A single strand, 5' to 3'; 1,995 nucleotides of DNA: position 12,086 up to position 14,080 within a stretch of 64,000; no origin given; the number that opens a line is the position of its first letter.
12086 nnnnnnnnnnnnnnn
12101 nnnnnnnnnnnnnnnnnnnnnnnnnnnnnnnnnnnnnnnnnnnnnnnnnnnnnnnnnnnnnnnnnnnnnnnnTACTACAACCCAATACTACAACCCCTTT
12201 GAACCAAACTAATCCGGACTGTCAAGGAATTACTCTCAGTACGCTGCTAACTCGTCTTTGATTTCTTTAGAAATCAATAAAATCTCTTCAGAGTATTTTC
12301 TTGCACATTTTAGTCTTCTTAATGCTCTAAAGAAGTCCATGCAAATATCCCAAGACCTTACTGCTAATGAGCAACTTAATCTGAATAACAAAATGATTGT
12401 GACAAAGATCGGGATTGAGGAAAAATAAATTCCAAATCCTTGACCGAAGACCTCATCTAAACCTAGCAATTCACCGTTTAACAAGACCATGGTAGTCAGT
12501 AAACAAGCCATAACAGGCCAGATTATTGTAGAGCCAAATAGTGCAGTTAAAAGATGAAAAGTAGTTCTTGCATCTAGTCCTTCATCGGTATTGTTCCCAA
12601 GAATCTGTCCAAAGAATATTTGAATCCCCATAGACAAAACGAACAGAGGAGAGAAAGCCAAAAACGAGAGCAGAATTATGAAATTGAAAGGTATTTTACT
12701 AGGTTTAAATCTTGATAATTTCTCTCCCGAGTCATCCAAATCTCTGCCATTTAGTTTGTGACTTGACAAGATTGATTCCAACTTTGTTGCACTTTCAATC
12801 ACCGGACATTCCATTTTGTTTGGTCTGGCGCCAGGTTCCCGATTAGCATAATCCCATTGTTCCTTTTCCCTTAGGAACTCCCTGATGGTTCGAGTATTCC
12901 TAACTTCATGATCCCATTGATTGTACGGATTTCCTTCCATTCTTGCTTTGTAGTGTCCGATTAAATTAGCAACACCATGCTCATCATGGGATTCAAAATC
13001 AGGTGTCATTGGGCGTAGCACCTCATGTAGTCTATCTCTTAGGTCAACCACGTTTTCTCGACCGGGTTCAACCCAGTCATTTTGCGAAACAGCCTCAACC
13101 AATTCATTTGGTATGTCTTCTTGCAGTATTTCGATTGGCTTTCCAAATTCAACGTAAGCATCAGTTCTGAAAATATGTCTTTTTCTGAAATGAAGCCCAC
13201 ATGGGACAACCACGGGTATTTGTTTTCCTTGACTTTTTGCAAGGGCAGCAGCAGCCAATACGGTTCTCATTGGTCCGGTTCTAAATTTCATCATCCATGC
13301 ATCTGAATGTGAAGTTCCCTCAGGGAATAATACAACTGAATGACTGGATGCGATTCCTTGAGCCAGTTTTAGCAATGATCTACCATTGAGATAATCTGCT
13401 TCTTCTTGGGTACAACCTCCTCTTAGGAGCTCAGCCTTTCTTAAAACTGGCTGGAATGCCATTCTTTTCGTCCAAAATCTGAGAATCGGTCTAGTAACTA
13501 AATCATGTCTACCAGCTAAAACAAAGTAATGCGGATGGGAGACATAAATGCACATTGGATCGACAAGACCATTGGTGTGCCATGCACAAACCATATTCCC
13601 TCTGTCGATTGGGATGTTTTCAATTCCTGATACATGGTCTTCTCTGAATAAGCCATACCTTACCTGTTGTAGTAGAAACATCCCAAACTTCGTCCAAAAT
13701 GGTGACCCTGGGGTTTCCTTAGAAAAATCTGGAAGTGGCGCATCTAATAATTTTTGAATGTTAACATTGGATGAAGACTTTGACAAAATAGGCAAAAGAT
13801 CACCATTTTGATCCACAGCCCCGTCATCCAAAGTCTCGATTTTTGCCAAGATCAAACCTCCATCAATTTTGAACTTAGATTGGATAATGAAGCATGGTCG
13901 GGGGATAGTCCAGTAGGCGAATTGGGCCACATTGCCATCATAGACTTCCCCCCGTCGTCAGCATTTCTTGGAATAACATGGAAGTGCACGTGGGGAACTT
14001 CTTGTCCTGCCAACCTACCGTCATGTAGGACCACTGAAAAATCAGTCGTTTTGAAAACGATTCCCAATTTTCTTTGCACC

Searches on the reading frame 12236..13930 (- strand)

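Call 58: search_protein_families(library=pfam, proteins=[window:12236-13930:-], max_evalue=0.000001)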
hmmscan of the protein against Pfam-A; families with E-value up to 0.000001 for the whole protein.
window:12236-13930:- (564 aa): 1 family
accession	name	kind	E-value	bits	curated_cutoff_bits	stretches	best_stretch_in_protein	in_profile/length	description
PF01553.26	Acyltransferase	-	1.9e-08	34.6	23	1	100-241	4-127/132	Acyltransferase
